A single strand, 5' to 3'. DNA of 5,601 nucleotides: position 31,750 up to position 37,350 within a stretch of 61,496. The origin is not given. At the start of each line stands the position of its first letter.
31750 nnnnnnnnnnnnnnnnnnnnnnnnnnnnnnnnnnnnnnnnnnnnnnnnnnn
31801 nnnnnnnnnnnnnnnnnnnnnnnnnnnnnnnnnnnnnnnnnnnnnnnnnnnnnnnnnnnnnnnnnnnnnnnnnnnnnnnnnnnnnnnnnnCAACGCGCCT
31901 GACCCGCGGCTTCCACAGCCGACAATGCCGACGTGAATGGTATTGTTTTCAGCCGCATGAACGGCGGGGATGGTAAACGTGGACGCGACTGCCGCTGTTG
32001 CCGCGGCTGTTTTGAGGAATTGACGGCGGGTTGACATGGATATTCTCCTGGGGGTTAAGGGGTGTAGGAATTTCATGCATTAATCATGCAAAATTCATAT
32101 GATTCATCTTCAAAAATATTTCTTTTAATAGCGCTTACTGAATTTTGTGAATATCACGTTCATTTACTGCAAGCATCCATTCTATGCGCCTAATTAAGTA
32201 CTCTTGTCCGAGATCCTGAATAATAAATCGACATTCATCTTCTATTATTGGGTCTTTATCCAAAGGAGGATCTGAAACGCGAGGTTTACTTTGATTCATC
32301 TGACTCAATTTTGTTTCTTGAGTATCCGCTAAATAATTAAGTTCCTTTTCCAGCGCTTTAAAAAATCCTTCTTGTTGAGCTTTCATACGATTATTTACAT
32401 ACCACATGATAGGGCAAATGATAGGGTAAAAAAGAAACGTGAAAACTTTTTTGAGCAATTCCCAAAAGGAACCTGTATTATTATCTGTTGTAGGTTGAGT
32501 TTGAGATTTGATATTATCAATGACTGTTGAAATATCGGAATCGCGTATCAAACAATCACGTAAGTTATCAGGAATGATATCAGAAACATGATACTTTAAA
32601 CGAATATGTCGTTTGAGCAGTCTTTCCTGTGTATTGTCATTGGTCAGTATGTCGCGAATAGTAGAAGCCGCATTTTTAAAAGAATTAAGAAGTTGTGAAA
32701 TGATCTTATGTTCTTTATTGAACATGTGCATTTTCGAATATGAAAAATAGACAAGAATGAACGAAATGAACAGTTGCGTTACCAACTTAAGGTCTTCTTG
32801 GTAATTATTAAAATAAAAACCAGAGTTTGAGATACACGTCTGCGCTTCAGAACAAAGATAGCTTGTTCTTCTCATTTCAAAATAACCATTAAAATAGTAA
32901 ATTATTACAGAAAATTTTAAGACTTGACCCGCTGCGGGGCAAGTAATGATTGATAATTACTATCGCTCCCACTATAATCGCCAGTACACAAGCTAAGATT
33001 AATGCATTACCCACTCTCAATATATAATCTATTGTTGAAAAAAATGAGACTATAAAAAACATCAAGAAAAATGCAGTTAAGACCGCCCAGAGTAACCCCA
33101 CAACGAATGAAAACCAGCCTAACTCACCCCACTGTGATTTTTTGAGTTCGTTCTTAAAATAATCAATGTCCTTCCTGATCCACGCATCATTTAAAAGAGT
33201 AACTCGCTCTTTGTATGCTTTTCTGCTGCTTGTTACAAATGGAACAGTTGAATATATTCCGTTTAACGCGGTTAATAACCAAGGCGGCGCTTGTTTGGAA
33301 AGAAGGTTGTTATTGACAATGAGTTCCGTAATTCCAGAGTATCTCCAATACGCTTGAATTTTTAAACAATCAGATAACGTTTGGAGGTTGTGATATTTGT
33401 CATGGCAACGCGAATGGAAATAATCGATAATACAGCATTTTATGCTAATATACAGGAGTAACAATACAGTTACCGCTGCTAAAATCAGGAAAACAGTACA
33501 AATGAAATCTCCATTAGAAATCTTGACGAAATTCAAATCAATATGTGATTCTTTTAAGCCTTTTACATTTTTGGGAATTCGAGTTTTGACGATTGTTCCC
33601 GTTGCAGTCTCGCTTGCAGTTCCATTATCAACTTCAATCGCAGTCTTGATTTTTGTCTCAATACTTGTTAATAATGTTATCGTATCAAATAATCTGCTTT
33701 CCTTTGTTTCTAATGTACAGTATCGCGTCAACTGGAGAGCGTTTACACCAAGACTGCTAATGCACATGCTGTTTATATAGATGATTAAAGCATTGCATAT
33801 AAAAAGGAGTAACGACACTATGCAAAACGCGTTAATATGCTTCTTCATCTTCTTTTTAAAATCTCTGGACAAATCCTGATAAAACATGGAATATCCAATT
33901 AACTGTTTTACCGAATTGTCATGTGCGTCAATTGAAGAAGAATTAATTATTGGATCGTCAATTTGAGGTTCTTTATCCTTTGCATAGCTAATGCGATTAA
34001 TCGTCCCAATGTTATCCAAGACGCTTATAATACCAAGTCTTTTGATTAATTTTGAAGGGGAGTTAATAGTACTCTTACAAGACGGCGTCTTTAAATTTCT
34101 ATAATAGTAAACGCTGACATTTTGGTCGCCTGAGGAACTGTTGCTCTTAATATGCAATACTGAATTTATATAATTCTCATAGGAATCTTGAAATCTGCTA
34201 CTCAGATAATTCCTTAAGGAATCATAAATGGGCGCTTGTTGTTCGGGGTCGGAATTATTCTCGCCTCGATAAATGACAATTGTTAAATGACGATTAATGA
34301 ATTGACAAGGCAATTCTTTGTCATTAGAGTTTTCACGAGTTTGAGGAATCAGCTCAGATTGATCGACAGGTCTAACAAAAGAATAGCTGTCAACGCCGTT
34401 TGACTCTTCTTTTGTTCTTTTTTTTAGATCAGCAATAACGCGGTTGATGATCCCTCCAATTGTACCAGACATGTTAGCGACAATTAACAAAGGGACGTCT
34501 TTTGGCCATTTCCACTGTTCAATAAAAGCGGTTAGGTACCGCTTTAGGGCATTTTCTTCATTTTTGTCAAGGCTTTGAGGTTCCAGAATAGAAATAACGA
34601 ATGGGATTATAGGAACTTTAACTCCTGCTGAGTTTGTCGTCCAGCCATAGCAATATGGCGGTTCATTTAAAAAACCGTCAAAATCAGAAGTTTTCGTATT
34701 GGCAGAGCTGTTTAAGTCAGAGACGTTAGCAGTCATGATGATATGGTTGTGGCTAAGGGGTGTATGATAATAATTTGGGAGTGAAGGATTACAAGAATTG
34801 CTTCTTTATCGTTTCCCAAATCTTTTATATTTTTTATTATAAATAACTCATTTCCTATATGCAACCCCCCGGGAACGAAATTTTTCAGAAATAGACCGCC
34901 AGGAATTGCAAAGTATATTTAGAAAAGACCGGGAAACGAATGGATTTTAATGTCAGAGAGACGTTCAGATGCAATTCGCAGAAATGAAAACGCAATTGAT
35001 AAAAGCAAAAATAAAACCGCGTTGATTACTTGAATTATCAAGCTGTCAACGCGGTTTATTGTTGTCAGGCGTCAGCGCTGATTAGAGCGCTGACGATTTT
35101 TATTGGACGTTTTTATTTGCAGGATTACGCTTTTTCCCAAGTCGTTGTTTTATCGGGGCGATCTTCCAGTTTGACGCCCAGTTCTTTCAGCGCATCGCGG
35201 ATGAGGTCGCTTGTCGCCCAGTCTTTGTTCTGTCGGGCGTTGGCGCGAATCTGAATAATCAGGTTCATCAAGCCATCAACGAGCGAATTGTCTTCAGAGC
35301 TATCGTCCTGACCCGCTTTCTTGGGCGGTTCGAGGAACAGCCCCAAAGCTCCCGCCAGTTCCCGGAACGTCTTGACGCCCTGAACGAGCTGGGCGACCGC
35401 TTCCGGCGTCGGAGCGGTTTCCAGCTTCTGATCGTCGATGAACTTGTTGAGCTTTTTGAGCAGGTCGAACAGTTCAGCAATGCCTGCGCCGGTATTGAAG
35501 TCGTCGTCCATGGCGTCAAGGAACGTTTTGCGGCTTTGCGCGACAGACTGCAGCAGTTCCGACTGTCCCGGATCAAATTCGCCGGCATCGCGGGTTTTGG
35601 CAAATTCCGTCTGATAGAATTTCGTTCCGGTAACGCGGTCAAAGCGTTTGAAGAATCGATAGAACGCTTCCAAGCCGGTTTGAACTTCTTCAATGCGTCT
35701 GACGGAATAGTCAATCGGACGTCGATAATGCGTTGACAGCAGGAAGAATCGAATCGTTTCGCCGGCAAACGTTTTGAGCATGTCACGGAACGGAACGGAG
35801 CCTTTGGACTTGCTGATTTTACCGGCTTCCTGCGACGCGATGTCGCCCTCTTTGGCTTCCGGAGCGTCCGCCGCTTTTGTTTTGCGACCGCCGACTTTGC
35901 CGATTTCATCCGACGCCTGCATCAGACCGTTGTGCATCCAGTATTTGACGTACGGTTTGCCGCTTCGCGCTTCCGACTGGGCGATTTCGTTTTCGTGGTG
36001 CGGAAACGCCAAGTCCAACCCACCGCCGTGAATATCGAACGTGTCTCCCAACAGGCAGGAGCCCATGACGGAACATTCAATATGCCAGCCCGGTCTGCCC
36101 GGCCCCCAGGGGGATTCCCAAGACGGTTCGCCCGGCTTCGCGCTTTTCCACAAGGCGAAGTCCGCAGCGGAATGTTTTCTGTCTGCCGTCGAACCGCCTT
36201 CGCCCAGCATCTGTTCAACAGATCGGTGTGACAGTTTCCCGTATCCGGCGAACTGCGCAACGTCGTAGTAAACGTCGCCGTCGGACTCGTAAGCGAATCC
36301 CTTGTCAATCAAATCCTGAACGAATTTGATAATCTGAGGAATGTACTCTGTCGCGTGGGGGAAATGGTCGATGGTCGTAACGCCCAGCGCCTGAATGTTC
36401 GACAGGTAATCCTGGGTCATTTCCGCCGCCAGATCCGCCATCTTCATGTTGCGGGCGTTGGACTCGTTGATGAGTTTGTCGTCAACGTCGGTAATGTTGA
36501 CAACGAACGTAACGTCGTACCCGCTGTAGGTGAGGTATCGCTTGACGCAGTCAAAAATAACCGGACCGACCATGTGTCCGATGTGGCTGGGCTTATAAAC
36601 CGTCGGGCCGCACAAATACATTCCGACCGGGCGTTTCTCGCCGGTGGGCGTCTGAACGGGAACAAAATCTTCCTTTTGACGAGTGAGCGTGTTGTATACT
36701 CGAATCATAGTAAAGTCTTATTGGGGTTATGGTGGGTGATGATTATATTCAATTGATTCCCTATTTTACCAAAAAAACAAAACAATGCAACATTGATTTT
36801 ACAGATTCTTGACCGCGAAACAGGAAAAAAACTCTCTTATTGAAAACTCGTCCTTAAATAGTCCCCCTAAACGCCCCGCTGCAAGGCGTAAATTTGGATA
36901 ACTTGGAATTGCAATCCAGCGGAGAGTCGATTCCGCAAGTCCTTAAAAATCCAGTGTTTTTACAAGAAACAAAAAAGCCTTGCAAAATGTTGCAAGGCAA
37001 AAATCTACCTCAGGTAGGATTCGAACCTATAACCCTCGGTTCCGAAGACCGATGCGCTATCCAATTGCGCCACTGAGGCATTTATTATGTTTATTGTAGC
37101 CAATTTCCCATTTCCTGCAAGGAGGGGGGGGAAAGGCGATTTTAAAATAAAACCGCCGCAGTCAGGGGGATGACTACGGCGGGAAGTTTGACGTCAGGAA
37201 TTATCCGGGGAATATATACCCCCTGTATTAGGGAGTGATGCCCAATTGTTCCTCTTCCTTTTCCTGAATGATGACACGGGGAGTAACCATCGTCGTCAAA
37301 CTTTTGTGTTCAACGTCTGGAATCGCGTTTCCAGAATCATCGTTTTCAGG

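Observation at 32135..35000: AT-rich two-gene island encoding uncharacterised multi-TM proteins between housekeeping genes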

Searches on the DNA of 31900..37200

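Call 96: search_rna_families(source=window, start=31900, end=37200, threshold=evalue, max_evalue=0.1)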
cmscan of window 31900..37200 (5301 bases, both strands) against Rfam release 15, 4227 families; matches with E-value up to 0.1: 1.
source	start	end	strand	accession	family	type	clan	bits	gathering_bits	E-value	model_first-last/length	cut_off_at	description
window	37006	37079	-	RF00005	tRNA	Gene; tRNA;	CL00001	61.7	29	4.9e-12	1-71/71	no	tRNA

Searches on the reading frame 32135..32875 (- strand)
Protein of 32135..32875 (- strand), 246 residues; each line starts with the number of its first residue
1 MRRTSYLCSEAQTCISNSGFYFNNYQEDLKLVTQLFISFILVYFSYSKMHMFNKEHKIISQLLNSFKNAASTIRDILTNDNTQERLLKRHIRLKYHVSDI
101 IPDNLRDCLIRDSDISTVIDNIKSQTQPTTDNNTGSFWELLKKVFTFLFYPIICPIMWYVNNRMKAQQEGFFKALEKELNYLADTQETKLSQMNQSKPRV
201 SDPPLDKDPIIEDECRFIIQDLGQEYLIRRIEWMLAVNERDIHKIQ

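Call 4: search_protein_families(library=pfam, proteins=[window:32135-32875:-], max_evalue=1)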
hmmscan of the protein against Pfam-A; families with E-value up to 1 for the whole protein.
window:32135-32875:- (246 aa): 1 family
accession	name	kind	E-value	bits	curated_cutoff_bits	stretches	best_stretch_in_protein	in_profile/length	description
PF18709.6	DLP_helical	-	0.058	13.1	25.5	1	29-100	256-327/340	Dynamin-like helical domain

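Call 5: search_protein_families(library=padloc, proteins=[window:32135-32875:-], max_evalue=1)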
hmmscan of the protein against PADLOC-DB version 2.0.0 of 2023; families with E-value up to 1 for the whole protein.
window:32135-32875:- (246 aa): 0 families

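Call 6: search_protein_families(library=ncbifam, proteins=[window:32135-32875:-], max_evalue=1)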
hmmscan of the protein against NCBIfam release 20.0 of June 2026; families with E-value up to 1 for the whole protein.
window:32135-32875:- (246 aa): 2 families
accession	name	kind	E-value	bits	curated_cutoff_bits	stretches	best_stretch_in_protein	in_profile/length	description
TIGR00475.1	selB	equivalog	0.0073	15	242.25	1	50-112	468-533/581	selenocysteine-specific translation elongation factor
NF042916.1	IncP_KfrC_dom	domain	0.1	12.8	99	1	173-205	43-75/152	IncP plasmid survival protein KfrC family protein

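Call 7: search_protein_families(library=phrogs, proteins=[window:32135-32875:-], max_evalue=1)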
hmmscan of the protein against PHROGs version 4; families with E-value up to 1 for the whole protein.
window:32135-32875:- (246 aa): 0 families
